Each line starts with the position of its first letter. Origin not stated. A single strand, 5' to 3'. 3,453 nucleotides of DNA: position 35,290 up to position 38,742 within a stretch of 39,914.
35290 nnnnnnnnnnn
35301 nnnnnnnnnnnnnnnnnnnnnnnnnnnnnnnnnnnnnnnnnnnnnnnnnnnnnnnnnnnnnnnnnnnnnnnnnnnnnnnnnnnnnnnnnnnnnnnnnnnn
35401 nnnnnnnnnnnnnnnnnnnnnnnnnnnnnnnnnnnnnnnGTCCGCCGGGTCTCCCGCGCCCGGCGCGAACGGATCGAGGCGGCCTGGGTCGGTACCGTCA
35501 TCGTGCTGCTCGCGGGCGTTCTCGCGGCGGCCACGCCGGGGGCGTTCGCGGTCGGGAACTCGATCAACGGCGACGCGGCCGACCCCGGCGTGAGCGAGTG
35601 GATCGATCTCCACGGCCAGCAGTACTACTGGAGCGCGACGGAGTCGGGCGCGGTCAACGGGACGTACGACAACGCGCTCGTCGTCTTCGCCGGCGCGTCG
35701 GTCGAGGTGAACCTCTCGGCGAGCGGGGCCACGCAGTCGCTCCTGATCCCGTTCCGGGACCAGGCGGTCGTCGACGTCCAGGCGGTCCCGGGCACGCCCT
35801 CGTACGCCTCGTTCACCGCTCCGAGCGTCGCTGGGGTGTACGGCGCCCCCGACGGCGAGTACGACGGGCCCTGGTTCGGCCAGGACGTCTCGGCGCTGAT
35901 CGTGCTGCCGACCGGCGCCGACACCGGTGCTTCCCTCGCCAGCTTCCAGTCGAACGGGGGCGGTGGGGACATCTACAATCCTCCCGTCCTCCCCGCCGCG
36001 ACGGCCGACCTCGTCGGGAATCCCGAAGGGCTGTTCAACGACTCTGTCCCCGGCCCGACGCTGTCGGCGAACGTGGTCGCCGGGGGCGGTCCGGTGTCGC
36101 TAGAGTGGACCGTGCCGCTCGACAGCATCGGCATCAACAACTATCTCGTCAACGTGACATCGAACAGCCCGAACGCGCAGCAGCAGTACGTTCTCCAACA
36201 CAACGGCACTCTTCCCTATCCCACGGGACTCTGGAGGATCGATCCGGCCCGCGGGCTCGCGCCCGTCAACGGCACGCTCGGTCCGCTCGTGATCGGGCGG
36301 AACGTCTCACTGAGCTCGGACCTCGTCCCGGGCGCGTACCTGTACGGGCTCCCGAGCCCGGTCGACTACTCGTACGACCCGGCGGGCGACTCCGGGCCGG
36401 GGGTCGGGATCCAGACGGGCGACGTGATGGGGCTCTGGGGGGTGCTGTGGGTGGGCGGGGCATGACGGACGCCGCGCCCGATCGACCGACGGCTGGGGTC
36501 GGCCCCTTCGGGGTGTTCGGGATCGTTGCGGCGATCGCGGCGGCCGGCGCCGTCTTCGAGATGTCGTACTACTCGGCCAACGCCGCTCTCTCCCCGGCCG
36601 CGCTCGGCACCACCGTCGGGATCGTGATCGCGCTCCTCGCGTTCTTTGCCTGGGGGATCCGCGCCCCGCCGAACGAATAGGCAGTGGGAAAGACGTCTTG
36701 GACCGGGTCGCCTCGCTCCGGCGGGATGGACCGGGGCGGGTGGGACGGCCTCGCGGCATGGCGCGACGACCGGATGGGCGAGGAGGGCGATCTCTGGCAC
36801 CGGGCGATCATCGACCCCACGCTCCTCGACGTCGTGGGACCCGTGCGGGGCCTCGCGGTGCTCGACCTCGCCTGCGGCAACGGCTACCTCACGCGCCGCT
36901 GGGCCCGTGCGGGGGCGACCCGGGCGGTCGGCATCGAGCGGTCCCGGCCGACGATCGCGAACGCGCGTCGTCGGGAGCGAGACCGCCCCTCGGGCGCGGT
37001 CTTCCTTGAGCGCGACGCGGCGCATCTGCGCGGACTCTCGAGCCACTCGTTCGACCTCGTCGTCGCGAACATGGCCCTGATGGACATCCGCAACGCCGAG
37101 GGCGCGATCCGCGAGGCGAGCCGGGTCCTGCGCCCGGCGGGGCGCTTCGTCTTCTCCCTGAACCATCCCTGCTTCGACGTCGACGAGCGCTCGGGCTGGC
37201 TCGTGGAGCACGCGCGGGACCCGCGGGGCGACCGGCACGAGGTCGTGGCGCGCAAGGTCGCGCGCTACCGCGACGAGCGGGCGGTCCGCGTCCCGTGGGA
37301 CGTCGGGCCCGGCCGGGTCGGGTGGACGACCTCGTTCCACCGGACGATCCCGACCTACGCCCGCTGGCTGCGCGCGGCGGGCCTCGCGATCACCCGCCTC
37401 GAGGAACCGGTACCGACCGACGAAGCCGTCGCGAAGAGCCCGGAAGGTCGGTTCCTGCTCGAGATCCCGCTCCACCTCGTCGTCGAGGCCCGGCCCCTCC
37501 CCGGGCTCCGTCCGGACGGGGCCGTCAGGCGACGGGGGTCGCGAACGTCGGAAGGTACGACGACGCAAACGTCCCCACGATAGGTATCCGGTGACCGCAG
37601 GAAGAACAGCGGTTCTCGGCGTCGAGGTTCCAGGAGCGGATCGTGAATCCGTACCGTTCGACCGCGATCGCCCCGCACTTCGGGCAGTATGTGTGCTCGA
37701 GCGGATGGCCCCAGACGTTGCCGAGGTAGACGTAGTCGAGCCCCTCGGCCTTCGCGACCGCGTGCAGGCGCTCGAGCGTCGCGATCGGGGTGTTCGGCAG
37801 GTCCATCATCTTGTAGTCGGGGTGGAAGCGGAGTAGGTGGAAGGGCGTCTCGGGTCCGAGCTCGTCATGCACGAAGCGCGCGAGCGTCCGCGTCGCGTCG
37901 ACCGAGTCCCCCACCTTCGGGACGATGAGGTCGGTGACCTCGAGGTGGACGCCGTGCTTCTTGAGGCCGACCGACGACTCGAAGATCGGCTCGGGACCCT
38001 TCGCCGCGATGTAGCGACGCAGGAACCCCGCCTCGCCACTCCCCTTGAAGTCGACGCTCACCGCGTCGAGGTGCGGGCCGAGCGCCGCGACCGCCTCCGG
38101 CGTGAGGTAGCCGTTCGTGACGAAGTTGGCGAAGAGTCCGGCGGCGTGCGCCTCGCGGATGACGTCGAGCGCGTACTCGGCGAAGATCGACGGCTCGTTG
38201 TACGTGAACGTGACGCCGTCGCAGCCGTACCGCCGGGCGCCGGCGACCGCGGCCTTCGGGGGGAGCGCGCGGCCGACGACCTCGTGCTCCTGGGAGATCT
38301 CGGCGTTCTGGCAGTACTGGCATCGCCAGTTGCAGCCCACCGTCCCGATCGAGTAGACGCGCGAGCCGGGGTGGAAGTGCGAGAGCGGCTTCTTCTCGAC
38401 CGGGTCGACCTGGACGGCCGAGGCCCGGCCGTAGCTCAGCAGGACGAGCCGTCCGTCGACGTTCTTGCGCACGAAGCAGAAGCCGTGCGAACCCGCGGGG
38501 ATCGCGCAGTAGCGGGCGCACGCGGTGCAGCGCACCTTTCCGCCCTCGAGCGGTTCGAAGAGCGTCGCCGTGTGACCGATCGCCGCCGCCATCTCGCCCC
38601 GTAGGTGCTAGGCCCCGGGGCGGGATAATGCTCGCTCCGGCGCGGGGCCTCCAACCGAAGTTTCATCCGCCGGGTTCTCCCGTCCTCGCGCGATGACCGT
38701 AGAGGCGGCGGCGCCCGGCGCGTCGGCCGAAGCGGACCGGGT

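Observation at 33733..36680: ba3-like heme-copper oxidase subunit I fused to a cysteine-free tail of cupredoxin-like domains, with no CuA subunit II nearby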

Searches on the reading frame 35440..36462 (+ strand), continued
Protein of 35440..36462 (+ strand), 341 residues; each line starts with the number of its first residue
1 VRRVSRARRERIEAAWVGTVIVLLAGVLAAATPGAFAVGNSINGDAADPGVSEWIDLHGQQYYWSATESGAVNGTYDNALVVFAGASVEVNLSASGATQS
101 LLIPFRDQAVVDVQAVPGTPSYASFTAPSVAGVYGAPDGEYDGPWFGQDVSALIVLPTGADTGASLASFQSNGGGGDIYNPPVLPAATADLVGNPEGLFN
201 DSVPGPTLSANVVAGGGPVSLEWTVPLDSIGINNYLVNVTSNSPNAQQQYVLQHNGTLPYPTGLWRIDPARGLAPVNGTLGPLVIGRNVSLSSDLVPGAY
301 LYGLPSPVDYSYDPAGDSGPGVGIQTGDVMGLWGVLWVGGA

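Call 77: search_protein_families(library=ncbifam, proteins=[L047:4214-5968:+, P0128, L047:7063-7251:+, L050:293-1183:+, L050:1263-2435:-], max_evalue=0.001)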
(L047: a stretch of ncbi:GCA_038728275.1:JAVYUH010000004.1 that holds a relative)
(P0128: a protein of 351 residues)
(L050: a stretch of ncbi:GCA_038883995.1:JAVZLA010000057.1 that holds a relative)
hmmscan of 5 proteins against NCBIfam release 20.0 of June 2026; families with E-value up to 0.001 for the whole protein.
L047:4214-5968:+ (584 aa): 7 families
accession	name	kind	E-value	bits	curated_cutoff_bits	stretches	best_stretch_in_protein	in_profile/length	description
NF041075.1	quin_ox_SoxB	equivalog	2.3e-35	122.5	700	1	62-485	38-456/468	proton pump complex quinol oxidase subunit SoxB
TIGR02891.1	CtaD_CoxA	equivalog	1.1e-32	113.3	670.75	1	19-512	8-490/504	cytochrome c oxidase subunit I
NF050116.1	cyt_aa3_Actin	exception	3.7e-18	65.6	880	1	22-512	12-493/522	aa3-type cytochrome oxidase subunit I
TIGR02882.1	QoxB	equivalog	4.5e-12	45.2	1015.5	1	20-484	52-515/643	cytochrome aa3 quinol oxidase subunit I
TIGR02843.1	CyoB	equivalog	1.8e-11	43.2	1020.35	1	20-489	55-524/646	cytochrome o ubiquinol oxidase subunit I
NF011592.0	PRK15017.1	equivalog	2.8e-05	23.1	1271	1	20-488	56-524/663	cytochrome o ubiquinol oxidase subunit I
NF011053.0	PRK14485.1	subfamily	6.5e-05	21.3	1080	1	237-442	200-408/716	putative bifunctional cbb3-type cytochrome c oxidase subunit I/II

P0128 (351 aa): 1 family
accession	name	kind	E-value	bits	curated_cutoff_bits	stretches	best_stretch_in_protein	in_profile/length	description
NF041074.2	quin_ox_SoxA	equivalog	9.8e-05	22.2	110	1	85-168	73-153/154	proton pump complex quinol oxidase subunit SoxA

L047:7063-7251:+ (62 aa): 0 families

L050:293-1183:+ (296 aa): 29 families (the best 25 are shown)
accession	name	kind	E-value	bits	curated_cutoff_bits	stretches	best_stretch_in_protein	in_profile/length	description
TIGR02072.1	BioC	equivalog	1.9e-12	47.5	184.95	1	103-231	27-157/244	malonyl-ACP O-methyltransferase BioC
TIGR01934.1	MenG_MenH_UbiE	subfamily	1.3e-08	34.4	158.35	1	86-213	24-149/223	ubiquinone/menaquinone biosynthesis methyltransferase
NF045667.1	MTase_DVU1556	equivalog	4.1e-08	32.9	155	1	107-207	19-120/213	DVU_1556 family methyltransferase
TIGR01983.1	UbiG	equivalog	4.6e-08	32.6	102.95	1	96-213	35-158/228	bifunctional 2-polyprenyl-6-hydroxyphenol methylase/3-demethylubiquinol 3-O-methyltransferase UbiG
NF008300.0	PRK11088.1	equivalog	8.3e-08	32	303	1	101-212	76-185/272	23S rRNA (guanine(745)-N(1))-methyltransferase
NF001244.0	PRK00216.1-5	equivalog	1.4e-07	31.1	216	1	87-206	34-154/236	bifunctional demethylmenaquinone methyltransferase/2-methoxy-6-polyprenyl-1,4-benzoquinol methylase UbiE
NF045882.1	PLipidMtase_Leg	equivalog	2.6e-07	30.6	390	1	137-205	75-142/207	phospholipid N-methyltransferase PmtA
NF001241.0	PRK00216.1-2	equivalog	5.4e-07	29.5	327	1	100-207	41-148/231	demethylmenaquinone methyltransferase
NF001453.0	PRK00312.1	equivalog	1.8e-06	27.7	188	1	101-187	71-162/217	protein-L-isoaspartate(D-aspartate) O-methyltransferase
TIGR04345.1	ovoA_Cterm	equivalog_domain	1.8e-06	27.6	170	0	103-149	34-80/242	putative 4-mercaptohistidine N1-methyltransferase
TIGR02081.1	metW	equivalog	2.1e-06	27.4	189.5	1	101-214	5-115/194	methionine biosynthesis protein MetW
NF004452.0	PRK05785.1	equivalog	2.1e-06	27.4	207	1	111-215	52-155/228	hypothetical protein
NF045825.1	FAmtase_mtf2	equivalog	2.3e-06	27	400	1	112-202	60-154/248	fatty-acid O-methyltransferase Mtf2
NF041536.1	ArsM_DUF2284_UU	exception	2.4e-06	26.2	575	1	137-206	113-180/459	arsenite methyltransferase/DUF2284 domain selenoprotein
NF045823.1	PthPhpthDimycoMt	equivalog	3.5e-06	26.4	300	1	145-203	105-163/256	phthiotriol/phenolphthiotriol dimycocerosates methyltransferase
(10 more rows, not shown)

L050:1263-2435:- (390 aa): 24 families
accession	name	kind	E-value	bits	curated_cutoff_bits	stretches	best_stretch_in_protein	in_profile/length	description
NF043040.1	corrin_prot_MT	hypoth_equivalog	2.7e-14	53.1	180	1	165-243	39-116/216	corrinoid protein-associated methyltransferase CpaM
TIGR01934.1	MenG_MenH_UbiE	subfamily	7.3e-08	32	158.35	1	166-274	38-142/223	ubiquinone/menaquinone biosynthesis methyltransferase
TIGR02021.1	BchM-ChlM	equivalog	2e-07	30.7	158.9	1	155-245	42-126/218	magnesium protoporphyrin IX methyltransferase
NF040539.1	AST_met_ArsM_2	exception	2.2e-07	31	240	1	169-274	58-164/262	putative arsinothricin biosynthesis methyltransferase ArsM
TIGR01983.1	UbiG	equivalog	2.5e-07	30.2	102.95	1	144-276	28-154/228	bifunctional 2-polyprenyl-6-hydroxyphenol methylase/3-demethylubiquinol 3-O-methyltransferase UbiG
NF041536.1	ArsM_DUF2284_UU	exception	3.1e-07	29.1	575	1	165-274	74-181/459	arsenite methyltransferase/DUF2284 domain selenoprotein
NF052510.1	methyltran_MpqE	exception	1.1e-06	28.2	335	1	164-273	43-151/234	methyl-plastoquinone biosynthesis methyltransferase MpqE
TIGR02072.1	BioC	equivalog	1.4e-06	28.3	184.95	1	169-274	36-133/244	malonyl-ACP O-methyltransferase BioC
NF001244.0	PRK00216.1-5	equivalog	4e-06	26.3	216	1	154-271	37-151/236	bifunctional demethylmenaquinone methyltransferase/2-methoxy-6-polyprenyl-1,4-benzoquinol methylase UbiE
NF041820.1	daptide_MTase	equivalog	7.3e-06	25.6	175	1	158-224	26-97/243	daptide-type RiPP biosynthesis methyltransferase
NF041537.1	ArsM_AhpD_UU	exception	7.3e-06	25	510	1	166-273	75-180/345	arsenite methyltransferase/AhpD domain selenoprotein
NF001242.0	PRK00216.1-3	equivalog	2.5e-05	23.8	351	1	157-274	60-176/258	bifunctional demethylmenaquinone methyltransferase/2-methoxy-6-polyprenyl-1,4-benzoquinol methylase UbiE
NF047649.1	MTase_UXPK_star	exception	3.5e-05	23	460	1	170-273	80-181/283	methyltransferase/UXPK-star double selenoprotein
TIGR02143.1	trmA_only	equivalog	3.7e-05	22.9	334.65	1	169-238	198-266/352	tRNA (uridine(54)-C5)-methyltransferase TrmA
NF008264.0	PRK11036.1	equivalog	0.00011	21.8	366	1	169-269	46-143/261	tRNA uridine 5-oxyacetic acid(34) methyltransferase CmoM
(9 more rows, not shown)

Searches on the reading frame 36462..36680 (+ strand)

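Call 3: search_protein_families(library=pfam, proteins=[window:36462-36680:+], max_evalue=1)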
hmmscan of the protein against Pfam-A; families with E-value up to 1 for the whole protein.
window:36462-36680:+ (72 aa): 1 family
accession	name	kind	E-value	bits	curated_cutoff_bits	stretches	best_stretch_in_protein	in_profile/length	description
PF19744.4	DUF6232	-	0.28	12.1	27.4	1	10-65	33-74/117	Family of unknown function (DUF6232)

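Call 4: search_protein_families(library=ncbifam, proteins=[window:36462-36680:+], max_evalue=1)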
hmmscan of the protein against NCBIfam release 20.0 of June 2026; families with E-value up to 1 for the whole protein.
window:36462-36680:+ (72 aa): 2 families
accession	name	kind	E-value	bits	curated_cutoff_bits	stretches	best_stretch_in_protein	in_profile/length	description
NF002596.0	PRK02251.2-2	equivalog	0.16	11.9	114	1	21-58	19-55/69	cell division protein CrgA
NF033218.1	anchor_AmaP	equivalog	0.16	11.7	55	1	16-69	17-72/166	alkaline shock response membrane anchor protein AmaP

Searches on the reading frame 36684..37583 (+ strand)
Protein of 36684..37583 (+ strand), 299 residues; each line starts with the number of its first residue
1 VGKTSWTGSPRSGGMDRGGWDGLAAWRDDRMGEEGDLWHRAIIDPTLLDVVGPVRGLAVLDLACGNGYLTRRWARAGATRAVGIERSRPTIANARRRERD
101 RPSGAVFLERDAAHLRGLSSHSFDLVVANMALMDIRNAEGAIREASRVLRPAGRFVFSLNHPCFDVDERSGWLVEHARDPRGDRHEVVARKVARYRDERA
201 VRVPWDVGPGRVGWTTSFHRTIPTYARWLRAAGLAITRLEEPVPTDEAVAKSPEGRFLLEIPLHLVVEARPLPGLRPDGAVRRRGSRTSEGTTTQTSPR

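Call 27: search_protein_families(library=pfam, proteins=[window:36684-37583:+], max_evalue=0.001)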
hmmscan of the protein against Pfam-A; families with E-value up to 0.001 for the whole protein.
window:36684-37583:+ (299 aa): 9 families
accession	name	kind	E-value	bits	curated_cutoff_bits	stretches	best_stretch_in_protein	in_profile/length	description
PF08241.18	Methyltransf_11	-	1.9e-19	70.5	21.2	1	60-157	1-95/95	Methyltransferase domain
PF13847.12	Methyltransf_31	-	4.8e-18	65.7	27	1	56-158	4-110/145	Methyltransferase domain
PF13649.12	Methyltransf_25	-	5.8e-17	62.6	27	1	59-153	1-97/97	Methyltransferase domain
PF08242.18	Methyltransf_12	-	3.7e-12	47.2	30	1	60-155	1-98/98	Methyltransferase domain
PF13489.12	Methyltransf_23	-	1.3e-09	38.5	27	1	56-237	23-162/164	Methyltransferase domain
PF01209.24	Ubie_methyltran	-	1.5e-06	28.1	20.1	1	46-156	38-150/233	ubiE/COQ5 methyltransferase family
PF07021.18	MetW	-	1.1e-05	25.6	21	1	56-150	14-103/193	Methionine biosynthesis protein MetW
PF05175.20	MTS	-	0.00013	22.1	23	1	57-158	33-139/170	Methyltransferase small domain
PF08003.17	Methyltransf_9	-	0.00059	19.3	23.8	1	49-88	109-148/315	Protein of unknown function (DUF1698)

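Call 77: search_protein_families(library=ncbifam, proteins=[window:36684-37583:+], max_evalue=0.001)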
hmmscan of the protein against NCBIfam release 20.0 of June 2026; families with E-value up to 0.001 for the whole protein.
window:36684-37583:+ (299 aa): 22 families
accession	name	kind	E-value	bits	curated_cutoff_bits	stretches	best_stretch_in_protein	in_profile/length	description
NF043040.1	corrin_prot_MT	hypoth_equivalog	4.6e-14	52.4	180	1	55-156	41-146/216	corrinoid protein-associated methyltransferase CpaM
TIGR01934.1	MenG_MenH_UbiE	subfamily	8.6e-14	51.4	158.35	1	49-156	33-140/223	ubiquinone/menaquinone biosynthesis methyltransferase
NF045667.1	MTase_DVU1556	equivalog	3.9e-13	49.3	155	1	48-158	15-120/213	DVU_1556 family methyltransferase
NF001244.0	PRK00216.1-5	equivalog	5.8e-12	45.4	216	1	52-156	45-152/236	bifunctional demethylmenaquinone methyltransferase/2-methoxy-6-polyprenyl-1,4-benzoquinol methylase UbiE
TIGR02072.1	BioC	equivalog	8.8e-12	45.3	184.95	1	57-158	36-133/244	malonyl-ACP O-methyltransferase BioC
NF041820.1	daptide_MTase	equivalog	3.3e-11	43.1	175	1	47-238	29-226/243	daptide-type RiPP biosynthesis methyltransferase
NF007610.0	PRK10258.1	equivalog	3.3e-10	39.7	342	1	47-158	34-139/251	malonyl-ACP O-methyltransferase BioC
TIGR01983.1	UbiG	equivalog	9.2e-09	34.9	102.95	1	53-158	47-152/228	bifunctional 2-polyprenyl-6-hydroxyphenol methylase/3-demethylubiquinol 3-O-methyltransferase UbiG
NF041537.1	ArsM_AhpD_UU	exception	1.7e-08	33.7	510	1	55-157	76-180/345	arsenite methyltransferase/AhpD domain selenoprotein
NF047649.1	MTase_UXPK_star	exception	1.8e-08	33.8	460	1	56-157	78-181/283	methyltransferase/UXPK-star double selenoprotein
NF001240.0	PRK00216.1-1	equivalog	2.1e-08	33.5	378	1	49-157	57-169/251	bifunctional demethylmenaquinone methyltransferase/2-methoxy-6-polyprenyl-1,4-benzoquinol methylase UbiE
NF001241.0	PRK00216.1-2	equivalog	4.4e-08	33.1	327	1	51-157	47-147/231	demethylmenaquinone methyltransferase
TIGR02081.1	metW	equivalog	5.1e-07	29.4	189.5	1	57-150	15-103/194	methionine biosynthesis protein MetW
NF001242.0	PRK00216.1-3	equivalog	2.5e-06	27.1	351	1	55-156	70-174/258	bifunctional demethylmenaquinone methyltransferase/2-methoxy-6-polyprenyl-1,4-benzoquinol methylase UbiE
NF041536.1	ArsM_DUF2284_UU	exception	3.7e-06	25.6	575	1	55-157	76-180/459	arsenite methyltransferase/DUF2284 domain selenoprotein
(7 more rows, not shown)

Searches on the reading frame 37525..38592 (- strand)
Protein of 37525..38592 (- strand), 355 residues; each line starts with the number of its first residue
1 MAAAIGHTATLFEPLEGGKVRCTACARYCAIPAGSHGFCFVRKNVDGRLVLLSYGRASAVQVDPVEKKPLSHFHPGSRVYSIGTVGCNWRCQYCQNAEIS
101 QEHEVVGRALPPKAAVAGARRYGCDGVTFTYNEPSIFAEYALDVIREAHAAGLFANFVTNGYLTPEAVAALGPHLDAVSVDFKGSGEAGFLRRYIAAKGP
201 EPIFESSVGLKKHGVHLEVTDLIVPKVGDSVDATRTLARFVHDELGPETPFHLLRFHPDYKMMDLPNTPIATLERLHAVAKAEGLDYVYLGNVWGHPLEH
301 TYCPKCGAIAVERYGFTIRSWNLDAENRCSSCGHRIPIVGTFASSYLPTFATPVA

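Call 27: search_protein_families(library=pfam, proteins=[window:37525-38592:-], max_evalue=0.001)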
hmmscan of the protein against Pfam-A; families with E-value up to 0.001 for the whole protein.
window:37525-38592:- (355 aa): 1 family
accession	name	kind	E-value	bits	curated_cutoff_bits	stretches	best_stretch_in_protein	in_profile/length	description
PF04055.27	Radical_SAM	-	1.4e-16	61.6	29.5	1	83-233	3-158/166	Radical SAM superfamily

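Call 77: search_protein_families(library=ncbifam, proteins=[window:37525-38592:-], max_evalue=0.001)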
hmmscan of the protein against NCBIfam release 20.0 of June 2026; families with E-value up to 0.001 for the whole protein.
window:37525-38592:- (355 aa): 11 families
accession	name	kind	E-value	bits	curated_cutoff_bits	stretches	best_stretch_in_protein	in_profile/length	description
TIGR04337.1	AmmeMemoSam_rS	hypoth_equivalog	6.5e-100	334.4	220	1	13-342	5-333/349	AmmeMemoRadiSam system radical SAM enzyme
TIGR04041.1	activase_YjjW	hypoth_equivalog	4.3e-11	42.7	250.2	1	125-280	110-262/276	YjjW family glycine radical enzyme activase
TIGR02495.1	NrdG2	equivalog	6.3e-11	42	131.15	1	76-236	15-176/193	anaerobic ribonucleoside-triphosphate reductase activating protein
TIGR02494.1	PFLE_PFLC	subfamily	2.7e-10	40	174.35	1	126-257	126-255/293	glycyl-radical enzyme activating protein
TIGR02493.1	PFLA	equivalog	3e-09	36.6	231.75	1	75-243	14-185/235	pyruvate formate-lyase-activating protein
NF048010.1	SfplDhtActHpsHDes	equivalog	1.4e-07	30.7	430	1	125-257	133-264/298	(2S)-3-sulfopropanediol dehydratase activating enzyme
NF038283.1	viperin_w_prok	equivalog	1.9e-06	27.3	180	1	86-180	11-112/281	viperin family antiviral radical SAM protein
NF045574.1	sacti_mat_StsB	exception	1.7e-05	23.9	625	1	78-190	97-209/466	StsB family radical SAM/SPASM domain sactipeptide maturase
NF043069.1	T4HPD_activ_SAM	equivalog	0.00038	19.9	425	0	125-257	125-254/299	trans-4-hydroxy-L-proline dehydratase activase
NF008356.0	PRK11145.1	equivalog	0.00045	19.6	375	1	82-244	25-191/246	pyruvate formate lyase 1-activating protein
TIGR04395.1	cutC_activ_rSAM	equivalog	0.0008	18.8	360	0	125-241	131-245/309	choline TMA-lyase-activating enzyme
